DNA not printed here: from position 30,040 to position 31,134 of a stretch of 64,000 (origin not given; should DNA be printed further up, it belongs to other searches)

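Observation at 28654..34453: Sulfur-assimilation / Fe-S locus combining COG1900 plus NIL-ferredoxin homocysteine synthesis with Nfu, a LarE-like PP-loop enzyme, NifS, NifU, CysK and an Rrf2 regulator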

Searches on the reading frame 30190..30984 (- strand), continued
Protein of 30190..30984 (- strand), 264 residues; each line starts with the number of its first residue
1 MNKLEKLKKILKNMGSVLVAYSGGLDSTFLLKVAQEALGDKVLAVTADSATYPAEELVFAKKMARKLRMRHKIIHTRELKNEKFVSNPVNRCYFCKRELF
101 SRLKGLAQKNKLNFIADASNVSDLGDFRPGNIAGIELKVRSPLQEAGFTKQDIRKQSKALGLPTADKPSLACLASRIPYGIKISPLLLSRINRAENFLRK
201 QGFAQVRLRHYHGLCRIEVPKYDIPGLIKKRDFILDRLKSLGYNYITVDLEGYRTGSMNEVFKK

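Call 27: search_protein_families(library=pfam, proteins=[P0121, P0125, P0128, P0137, P0139, P0150, P0174, P0209, P0258, P0200], max_evalue=0.0001)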
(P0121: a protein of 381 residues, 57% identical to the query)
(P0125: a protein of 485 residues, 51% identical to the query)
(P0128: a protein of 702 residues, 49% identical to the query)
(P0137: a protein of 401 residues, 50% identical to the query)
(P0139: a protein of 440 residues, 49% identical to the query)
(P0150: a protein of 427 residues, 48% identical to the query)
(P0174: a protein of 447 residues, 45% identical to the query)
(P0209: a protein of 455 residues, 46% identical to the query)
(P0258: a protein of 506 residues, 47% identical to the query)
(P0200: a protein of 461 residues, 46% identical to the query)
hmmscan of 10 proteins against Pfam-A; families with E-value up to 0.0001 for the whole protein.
P0121 (381 aa): 4 families
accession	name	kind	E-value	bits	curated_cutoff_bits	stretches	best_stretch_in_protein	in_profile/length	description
PF01171.26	ATP_bind_3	-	1.2e-05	25.6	27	0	130-190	2-67/182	PP-loop family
PF00764.25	Arginosuc_synth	-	3.7e-05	24.2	27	1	130-202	2-74/162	Arginosuccinate synthase N-terminal HUP domain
PF00733.27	Asn_synthase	-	4.1e-05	23.8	21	1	130-192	20-82/354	Asparagine synthase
PF02540.23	NAD_synthase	-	4.5e-05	23.1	21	1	125-192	16-84/242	NAD synthase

P0125 (485 aa): 5 families
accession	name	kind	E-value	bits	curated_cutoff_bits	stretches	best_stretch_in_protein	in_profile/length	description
PF00731.26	AIRC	-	2.7e-14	53.4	30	1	358-482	2-126/148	AIR carboxylase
PF06508.19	QueC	-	4.8e-09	36.5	22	1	24-84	2-61/210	Queuosine biosynthesis protein QueC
PF00733.27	Asn_synthase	-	2.5e-08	34.4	21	1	25-85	21-82/354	Asparagine synthase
PF02540.23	NAD_synthase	-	5.8e-08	32.6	21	1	12-80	7-78/242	NAD synthase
PF03054.22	tRNA_Me_trans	-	4.7e-05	23.6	20.6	0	25-81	4-70/202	tRNA methyl transferase HUP domain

P0128 (702 aa): 6 families
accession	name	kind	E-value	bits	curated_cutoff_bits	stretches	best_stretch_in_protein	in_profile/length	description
PF00009.33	GTP_EFTU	-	7.7e-46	156.5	26.5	1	7-209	3-183/188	Elongation factor Tu GTP binding domain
PF22594.2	GTP-eEF1A_C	-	2.5e-22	79.6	27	1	314-411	2-101/101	GTP-eEF1A C-terminal domain-like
PF01926.29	MMR_HSR1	-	5.5e-07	30.1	21.9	0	65-146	27-113/113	50S ribosome-binding GTPase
PF03144.31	GTP_EFTU_D2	-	2e-06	28.6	30.3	1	236-289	2-58/73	Elongation factor Tu domain 2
PF03143.23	GTP_EFTU_D3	-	3.5e-06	27.7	27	1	315-411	9-103/106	Elongation factor Tu C-terminal domain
PF02540.23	NAD_synthase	-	1.1e-05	25.2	21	1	451-513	20-83/242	NAD synthase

P0137 (401 aa): 7 families
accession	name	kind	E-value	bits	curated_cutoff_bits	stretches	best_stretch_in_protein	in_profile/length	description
PF13456.12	RVT_3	-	4.4e-26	91.7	21.6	1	7-128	2-123/123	Reverse transcriptase-like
PF00075.30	RNase_H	-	4.8e-11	43.4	25.8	1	2-126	3-137/141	RNase H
PF06508.19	QueC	-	1.3e-08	35.1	22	1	156-216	4-63/210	Queuosine biosynthesis protein QueC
PF00764.25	Arginosuc_synth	-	2.2e-08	34.8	27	1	154-300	2-162/162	Arginosuccinate synthase N-terminal HUP domain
PF01171.26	ATP_bind_3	-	1.7e-07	31.6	27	1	154-260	2-108/182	PP-loop family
PF02540.23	NAD_synthase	-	1.2e-06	28.2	21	1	150-216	17-84/242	NAD synthase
PF00733.27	Asn_synthase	-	2.2e-05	24.7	21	1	151-233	17-96/354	Asparagine synthase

P0139 (440 aa): 5 families
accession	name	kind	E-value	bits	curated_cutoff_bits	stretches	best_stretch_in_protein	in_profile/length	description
PF13456.12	RVT_3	-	2.5e-17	63.4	21.6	1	308-434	2-122/123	Reverse transcriptase-like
PF00075.30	RNase_H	-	2.5e-10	41.1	25.8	1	302-435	2-139/141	RNase H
PF02540.23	NAD_synthase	-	6.4e-08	32.5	21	1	16-83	16-84/242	NAD synthase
PF24167.1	DUF7411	-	2.1e-05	24.6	28.7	1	21-127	3-107/194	Family of unknown function (DUF7411)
PF00733.27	Asn_synthase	-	8e-05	22.9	21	0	20-81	19-80/354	Asparagine synthase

P0150 (427 aa): 3 families
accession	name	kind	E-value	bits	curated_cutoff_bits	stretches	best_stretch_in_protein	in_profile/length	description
PF13453.11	Zn_ribbon_TFIIB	-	8.6e-18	63.9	22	2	307-346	2-40/41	Transcription factor zinc-finger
PF02540.23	NAD_synthase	-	2.6e-10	40.3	21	1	18-83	17-83/242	NAD synthase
PF06508.19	QueC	-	5.2e-05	23.3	22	0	22-85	2-64/210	Queuosine biosynthesis protein QueC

P0174 (447 aa): 2 families
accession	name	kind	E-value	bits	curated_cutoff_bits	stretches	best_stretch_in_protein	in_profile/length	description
PF13456.12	RVT_3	-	2.3e-22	79.6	21.6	1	317-436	2-121/123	Reverse transcriptase-like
PF00075.30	RNase_H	-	8.8e-15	55.6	25.8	1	313-439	4-140/141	RNase H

P0209 (455 aa): 2 families
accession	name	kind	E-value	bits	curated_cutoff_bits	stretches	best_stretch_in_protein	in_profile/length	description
PF00300.27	His_Phos_1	-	2.5e-43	148.5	21.7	1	2-182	1-180/194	Histidine phosphatase superfamily (branch 1)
PF06508.19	QueC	-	6e-05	23.1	22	0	210-270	4-63/210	Queuosine biosynthesis protein QueC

P0258 (506 aa): 1 family
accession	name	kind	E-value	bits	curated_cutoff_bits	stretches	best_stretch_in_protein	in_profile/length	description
PF03853.21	YjeF_N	-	2.5e-45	154.9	24.9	1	35-200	3-168/169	YjeF-related protein N-terminus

P0200 (461 aa): 5 families
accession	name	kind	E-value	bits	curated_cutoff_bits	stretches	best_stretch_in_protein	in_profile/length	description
PF13456.12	RVT_3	-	1.2e-21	77.3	21.6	1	326-445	3-122/123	Reverse transcriptase-like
PF00075.30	RNase_H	-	1e-08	35.9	25.8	1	320-443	3-136/141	RNase H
PF02540.23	NAD_synthase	-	2.2e-06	27.5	21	1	16-84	9-80/242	NAD synthase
PF06508.19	QueC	-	1.1e-05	25.4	22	1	26-88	2-63/210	Queuosine biosynthesis protein QueC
PF00733.27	Asn_synthase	-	3.4e-05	24.1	21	1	28-84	22-78/354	Asparagine synthase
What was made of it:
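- Tried and rejected: I noted them but did not pursue them (call 27).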

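Call 34: find_encoding_contigs(protein=P0089, flank=10000, max_places=2)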
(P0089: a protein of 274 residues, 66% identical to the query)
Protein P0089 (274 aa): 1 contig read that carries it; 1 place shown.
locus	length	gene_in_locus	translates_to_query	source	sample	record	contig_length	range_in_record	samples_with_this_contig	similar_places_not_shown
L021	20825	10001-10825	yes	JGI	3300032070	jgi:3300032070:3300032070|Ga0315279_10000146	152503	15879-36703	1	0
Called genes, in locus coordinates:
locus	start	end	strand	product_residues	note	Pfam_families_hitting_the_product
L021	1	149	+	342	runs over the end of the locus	PF04055:Radical_SAM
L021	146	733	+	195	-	PF00857:Isochorismatase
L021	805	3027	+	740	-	PF00403:HMA, PF00122:E1-E2_ATPase, PF00702:Hydrolase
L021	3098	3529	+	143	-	PF02082:Rrf2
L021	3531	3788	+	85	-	-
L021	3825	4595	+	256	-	PF00175:NAD_binding_1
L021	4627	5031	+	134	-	PF01880:Desulfoferrodox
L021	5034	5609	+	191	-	PF01965:DJ-1_PfpI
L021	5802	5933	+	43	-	-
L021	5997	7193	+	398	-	PF00753:Lactamase_B, PF19583:ODP, PF12706:Lactamase_B_2 (weak), PF00258:Flavodoxin_1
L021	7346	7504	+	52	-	PF00301:Rubredoxin, PF21349:RUBY_RBDX (faint)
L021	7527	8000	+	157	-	PF01243:PNPOx_N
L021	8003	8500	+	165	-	PF02915:Rubrerythrin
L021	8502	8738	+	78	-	PF00462:Glutaredoxin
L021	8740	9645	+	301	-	PF00890:FAD_binding_2 (faint), PF01266:DAO (faint), PF01946:Thi4 (faint), PF03486:HI0933_like (faint), PF07992:Pyr_redox_2, PF12831:FAD_oxidored (faint), PF13738:Pyr_redox_3, PF00070:Pyr_redox, +1 more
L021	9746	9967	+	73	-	PF01106:NifU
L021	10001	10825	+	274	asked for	-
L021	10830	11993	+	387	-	PF00266:Aminotran_5, PF01053:Cys_Met_Meta_PP (weak), PF01041:DegT_DnrJ_EryC1, PF01212:Beta_elim_lyase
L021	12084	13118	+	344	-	PF00586:AIRS, PF02769:AIRS_C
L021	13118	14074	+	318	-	PF08279:HTH_11, PF03099:BPL_LplA_LipB, PF02237:BPL_C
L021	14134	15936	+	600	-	PF07715:Plug, PF00593:TonB_dep_Rec_b-barrel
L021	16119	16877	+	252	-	PF11306:DUF3108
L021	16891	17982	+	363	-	PF03054:tRNA_Me_trans, PF20259:tRNA_Me_trans_M, PF20258:tRNA_Me_trans_C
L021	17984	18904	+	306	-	PF02445:NadA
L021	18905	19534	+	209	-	PF00849:PseudoU_synth_2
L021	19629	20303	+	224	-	PF02673:BacA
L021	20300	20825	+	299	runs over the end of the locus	PF00294:PfkB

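Call 36: find_related_loci(query=A1, collection=metagenome_contigs, flank=10000)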
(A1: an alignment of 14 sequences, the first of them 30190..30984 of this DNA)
Query A1 (264 aa) in metagenome_contigs; peptide patterns used: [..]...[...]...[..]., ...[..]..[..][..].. (x = any residue, [..] = any of these).
600 stretches matched a pattern (row limit reached: there are more); 589 encode a relative of the query (tblastn E <= 1e-3); the best 80 are kept; 80 distinct loci.
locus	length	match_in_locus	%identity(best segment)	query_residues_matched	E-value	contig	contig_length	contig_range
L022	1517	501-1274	67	2-259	1e-119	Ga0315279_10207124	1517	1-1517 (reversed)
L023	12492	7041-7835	65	1-264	5e-111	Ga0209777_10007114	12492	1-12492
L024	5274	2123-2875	65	13-263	3e-104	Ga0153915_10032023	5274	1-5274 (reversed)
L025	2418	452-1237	61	2-262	4e-105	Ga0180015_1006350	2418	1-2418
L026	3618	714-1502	62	3-264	4e-101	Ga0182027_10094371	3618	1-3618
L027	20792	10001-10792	58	3-264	6e-99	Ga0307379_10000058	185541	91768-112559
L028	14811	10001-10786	59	3-264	7e-98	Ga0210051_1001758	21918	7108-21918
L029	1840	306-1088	56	2-260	6e-100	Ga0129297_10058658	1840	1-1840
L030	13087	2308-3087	55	3-262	1e-90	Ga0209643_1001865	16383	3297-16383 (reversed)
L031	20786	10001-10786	54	3-264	5e-90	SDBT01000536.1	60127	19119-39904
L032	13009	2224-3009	54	3-262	9e-90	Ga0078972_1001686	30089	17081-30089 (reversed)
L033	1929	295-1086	54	3-264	1e-93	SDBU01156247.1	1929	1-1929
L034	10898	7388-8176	52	2-264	3e-89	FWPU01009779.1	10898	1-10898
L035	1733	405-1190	53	2-263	2e-94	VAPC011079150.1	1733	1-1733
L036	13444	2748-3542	52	1-263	1e-88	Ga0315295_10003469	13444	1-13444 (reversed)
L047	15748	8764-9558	53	2-263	7e-86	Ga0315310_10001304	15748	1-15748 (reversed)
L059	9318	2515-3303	52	3-262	2e-84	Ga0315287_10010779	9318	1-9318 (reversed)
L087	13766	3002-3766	52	11-262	4e-80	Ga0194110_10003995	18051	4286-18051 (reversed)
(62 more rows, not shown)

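Call 45: search_protein_families(library=pfam, proteins=[L047:1229-1792:+, L047:1926-2390:+, L047:2400-3794:+, L047:9758-10762:+, L047:10855-11511:+, L027:6612-7352:+, L027:7416-8561:+, L027:8558-9211:+, L027:9211-9924:+, L028:10840-11844:+], max_evalue=0.0001)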
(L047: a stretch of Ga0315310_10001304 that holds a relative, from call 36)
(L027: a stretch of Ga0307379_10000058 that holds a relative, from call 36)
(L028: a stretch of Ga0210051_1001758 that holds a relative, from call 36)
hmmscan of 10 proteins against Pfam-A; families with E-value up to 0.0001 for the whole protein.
L047:1229-1792:+ (187 aa): 0 families

L047:1926-2390:+ (154 aa): 0 families

L047:2400-3794:+ (464 aa): 3 families
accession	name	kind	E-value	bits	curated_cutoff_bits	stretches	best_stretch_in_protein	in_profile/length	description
PF01171.26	ATP_bind_3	-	5e-50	170.2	27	1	22-201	2-180/182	PP-loop family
PF11734.13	TilS_C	-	1.3e-18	66.6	22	1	389-457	1-69/74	TilS substrate C-terminal domain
PF01507.26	PAPS_reduct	-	6.9e-05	23.4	22.5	0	22-184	2-156/175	Phosphoadenosine phosphosulfate reductase domain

L047:9758-10762:+ (334 aa): 3 families
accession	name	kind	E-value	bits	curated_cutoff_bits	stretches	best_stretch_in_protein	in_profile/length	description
PF18297.6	NFACT-R_2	-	3.9e-25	88.5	26.9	1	228-328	1-101/104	NFACT protein RNA binding domain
PF02568.20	ThiI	-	1.7e-12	47.8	20.5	1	2-145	5-144/197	Thiamine biosynthesis protein (ThiI)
PF03054.22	tRNA_Me_trans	-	4.4e-08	33.5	20.6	1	2-115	2-127/202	tRNA methyl transferase HUP domain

L047:10855-11511:+ (218 aa): 1 family
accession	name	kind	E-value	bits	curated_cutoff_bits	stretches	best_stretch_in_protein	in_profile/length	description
PF10080.14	FtrD-like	-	1.4e-23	83.3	26.3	1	116-216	2-99/101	Membrane iron-sulfur containing protein FtrD-like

L027:6612-7352:+ (246 aa): 1 family
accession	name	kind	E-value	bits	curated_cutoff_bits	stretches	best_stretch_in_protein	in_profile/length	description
PF00132.30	Hexapep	-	1.3e-09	37.8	27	1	118-150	2-34/36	Bacterial transferase hexapeptide (six repeats)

L027:7416-8561:+ (381 aa): 2 families
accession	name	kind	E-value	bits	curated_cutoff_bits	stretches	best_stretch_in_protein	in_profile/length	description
PF02687.27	FtsX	-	2.9e-15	56.8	25.5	1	260-374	2-120/120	FtsX-like permease C-terminal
PF12704.14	MacB_PCD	-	6e-11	43.5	27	1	22-197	5-180/207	MacB-like periplasmic core domain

L027:8558-9211:+ (217 aa): 5 families
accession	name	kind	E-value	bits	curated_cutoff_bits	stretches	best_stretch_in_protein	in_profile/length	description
PF00005.33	ABC_tran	-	5.7e-35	121.3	25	1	19-167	1-136/137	ABC transporter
PF13304.12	AAA_21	-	9.7e-09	36.1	27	0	101-202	204-303/304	AAA domain, putative AbiEii toxin, Type IV TA system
PF02463.25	SMC_N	-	2.1e-05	24.5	40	0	118-211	121-211/220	RecF/RecN/SMC N terminal domain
PF13555.12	AAA_29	-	5.9e-05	23.2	27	0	20-57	13-50/61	P-loop containing region of AAA domain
PF13401.12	AAA_22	-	9.9e-05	23.1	27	0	29-165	5-92/130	AAA domain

L027:9211-9924:+ (237 aa): 0 families

L028:10840-11844:+ (334 aa): 1 family
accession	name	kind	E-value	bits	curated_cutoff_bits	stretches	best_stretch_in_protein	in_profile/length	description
PF01555.25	N6_N4_Mtase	-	6.4e-33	115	26.7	2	6-154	78-221/221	DNA methylase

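Call 46: find_homologous_proteins(query=L047:9-1121:+)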
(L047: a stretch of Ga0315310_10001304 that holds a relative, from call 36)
Query L047:9-1121:+ (371 aa): 8000 proteins with E <= 0.001 among 8000 candidates; the best 120 are listed.
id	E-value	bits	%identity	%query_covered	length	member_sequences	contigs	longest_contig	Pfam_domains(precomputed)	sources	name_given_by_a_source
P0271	4.6e-238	807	99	100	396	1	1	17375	PF01969.23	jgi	-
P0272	1.2e-237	806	99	100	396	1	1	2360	PF01969.23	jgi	-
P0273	6.6e-237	803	98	100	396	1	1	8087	PF01969.23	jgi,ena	-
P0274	1.4e-222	756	92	100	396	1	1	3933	PF01969.23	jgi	-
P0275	1.3e-203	694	84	100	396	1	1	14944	PF01969.23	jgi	-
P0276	2.1e-201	687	82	100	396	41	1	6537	PF01969.23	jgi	jgi:hypothetical protein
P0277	6.7e-198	675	81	100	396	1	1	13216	PF01969.23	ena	-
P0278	1.4e-197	674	82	99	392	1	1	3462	PF01969.23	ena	-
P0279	1.2e-194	664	80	100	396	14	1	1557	PF01969.23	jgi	-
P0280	1.5e-194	664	80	100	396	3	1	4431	PF01969.23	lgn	-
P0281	8.4e-194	662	79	98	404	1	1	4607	PF01969.23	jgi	jgi:uncharacterized protein (TIGR00299 family) protein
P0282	2.3e-193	660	78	99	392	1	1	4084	PF01969.23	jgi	-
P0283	2.4e-193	660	79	99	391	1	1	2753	PF01969.23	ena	-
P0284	2.3e-192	657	78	100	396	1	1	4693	PF01969.23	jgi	jgi:pyridinium-3,5-bisthiocarboxylic acid mononucleotide nickel chelatase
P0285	2.9e-192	657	80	99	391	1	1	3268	PF01969.23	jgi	-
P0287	8.5e-192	655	79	99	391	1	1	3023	PF01969.23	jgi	jgi:uncharacterized protein (TIGR00299 family) protein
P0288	8.7e-192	655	80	99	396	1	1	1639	PF01969.23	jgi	jgi:uncharacterized protein (TIGR00299 family) protein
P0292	1.4e-189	648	77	98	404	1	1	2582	PF01969.23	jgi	jgi:uncharacterized protein (TIGR00299 family) protein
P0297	2.5e-188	644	77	99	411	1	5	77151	PF01969.23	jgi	jgi:uncharacterized protein (TIGR00299 family) protein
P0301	6.5e-188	642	77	99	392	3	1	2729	PF01969.23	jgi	jgi:uncharacterized protein (TIGR00299 family) protein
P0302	1.0e-187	642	77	98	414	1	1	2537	PF01969.23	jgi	jgi:uncharacterized protein (TIGR00299 family) protein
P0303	1.6e-187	641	77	100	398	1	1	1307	PF01969.23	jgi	jgi:uncharacterized protein (TIGR00299 family) protein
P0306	5.6e-187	639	77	100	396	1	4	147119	PF01969.23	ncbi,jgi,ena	jgi:uncharacterized protein (TIGR00299 family) protein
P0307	1.6e-186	638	76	99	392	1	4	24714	PF01969.23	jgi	jgi:uncharacterized protein (TIGR00299 family) protein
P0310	3.1e-186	637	77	99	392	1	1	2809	PF01969.23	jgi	jgi:uncharacterized protein (TIGR00299 family) protein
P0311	4.6e-186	636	76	100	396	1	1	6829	PF01969.23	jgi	jgi:uncharacterized protein (TIGR00299 family) protein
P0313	5.0e-186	636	76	99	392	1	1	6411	PF01969.23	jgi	jgi:uncharacterized protein (TIGR00299 family) protein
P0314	5.5e-186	636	77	96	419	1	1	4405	PF01969.23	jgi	jgi:uncharacterized protein (TIGR00299 family) protein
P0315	5.9e-186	636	76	99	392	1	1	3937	PF01969.23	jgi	jgi:uncharacterized protein (TIGR00299 family) protein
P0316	6.3e-186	636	74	100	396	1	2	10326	PF01969.23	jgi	jgi:uncharacterized protein (TIGR00299 family) protein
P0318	9.6e-186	635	76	99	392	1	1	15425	PF01969.23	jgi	jgi:uncharacterized protein (TIGR00299 family) protein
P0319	1.0e-185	635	76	99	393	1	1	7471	PF01969.23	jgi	jgi:uncharacterized protein (TIGR00299 family) protein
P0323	1.5e-185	635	76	99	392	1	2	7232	PF01969.23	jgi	jgi:uncharacterized protein (TIGR00299 family) protein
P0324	1.7e-185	634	76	99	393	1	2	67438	PF01969.23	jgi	jgi:uncharacterized protein (TIGR00299 family) protein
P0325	3.2e-185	633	74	100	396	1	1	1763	PF01969.23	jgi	jgi:uncharacterized protein (TIGR00299 family) protein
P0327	3.5e-185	633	77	99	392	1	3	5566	PF01969.23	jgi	jgi:uncharacterized protein (TIGR00299 family) protein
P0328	4.4e-185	633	76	100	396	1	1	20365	PF01969.23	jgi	jgi:uncharacterized protein (TIGR00299 family) protein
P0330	5.9e-185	633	77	98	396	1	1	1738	PF01969.23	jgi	jgi:uncharacterized protein (TIGR00299 family) protein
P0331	6.2e-185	633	76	97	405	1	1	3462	PF01969.23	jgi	jgi:uncharacterized protein (TIGR00299 family) protein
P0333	9.2e-185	632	76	99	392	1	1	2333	PF01969.23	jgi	jgi:uncharacterized protein (TIGR00299 family) protein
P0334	1.6e-184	631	74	100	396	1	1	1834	PF01969.23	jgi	jgi:uncharacterized protein (TIGR00299 family) protein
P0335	2.2e-184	631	74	100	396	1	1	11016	PF01969.23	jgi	jgi:uncharacterized protein (TIGR00299 family) protein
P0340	1.2e-183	628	75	99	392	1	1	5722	PF01969.23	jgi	jgi:uncharacterized protein (TIGR00299 family) protein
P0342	1.9e-183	628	75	100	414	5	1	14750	PF01969.23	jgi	jgi:uncharacterized protein (TIGR00299 family) protein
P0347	6.7e-183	626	75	99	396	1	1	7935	PF01969.23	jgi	jgi:uncharacterized protein (TIGR00299 family) protein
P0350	1.4e-182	625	76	96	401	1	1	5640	PF01969.23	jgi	jgi:uncharacterized protein (TIGR00299 family) protein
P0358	7.3e-182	622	74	96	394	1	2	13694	PF01969.23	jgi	jgi:uncharacterized protein (TIGR00299 family) protein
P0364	1.8e-181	621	77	96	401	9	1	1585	PF01969.23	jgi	jgi:uncharacterized protein (TIGR00299 family) protein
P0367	3.4e-181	620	74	99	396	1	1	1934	PF01969.23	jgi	jgi:uncharacterized protein (TIGR00299 family) protein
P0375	1.8e-180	618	73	98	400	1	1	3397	PF01969.23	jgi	jgi:uncharacterized protein (TIGR00299 family) protein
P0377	2.2e-180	618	75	96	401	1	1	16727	PF01969.23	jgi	jgi:uncharacterized protein (TIGR00299 family) protein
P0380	2.6e-180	617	74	98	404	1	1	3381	PF01969.23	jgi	jgi:uncharacterized protein (TIGR00299 family) protein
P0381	2.6e-180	617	75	98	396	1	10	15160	PF01969.23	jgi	jgi:uncharacterized protein (TIGR00299 family) protein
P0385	3.7e-180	617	74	98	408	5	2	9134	PF01969.23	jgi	jgi:uncharacterized protein (TIGR00299 family) protein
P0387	3.8e-180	617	74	98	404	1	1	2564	PF01969.23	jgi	jgi:uncharacterized protein (TIGR00299 family) protein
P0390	6.6e-180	616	72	100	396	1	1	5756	PF01969.23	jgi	jgi:uncharacterized protein (TIGR00299 family) protein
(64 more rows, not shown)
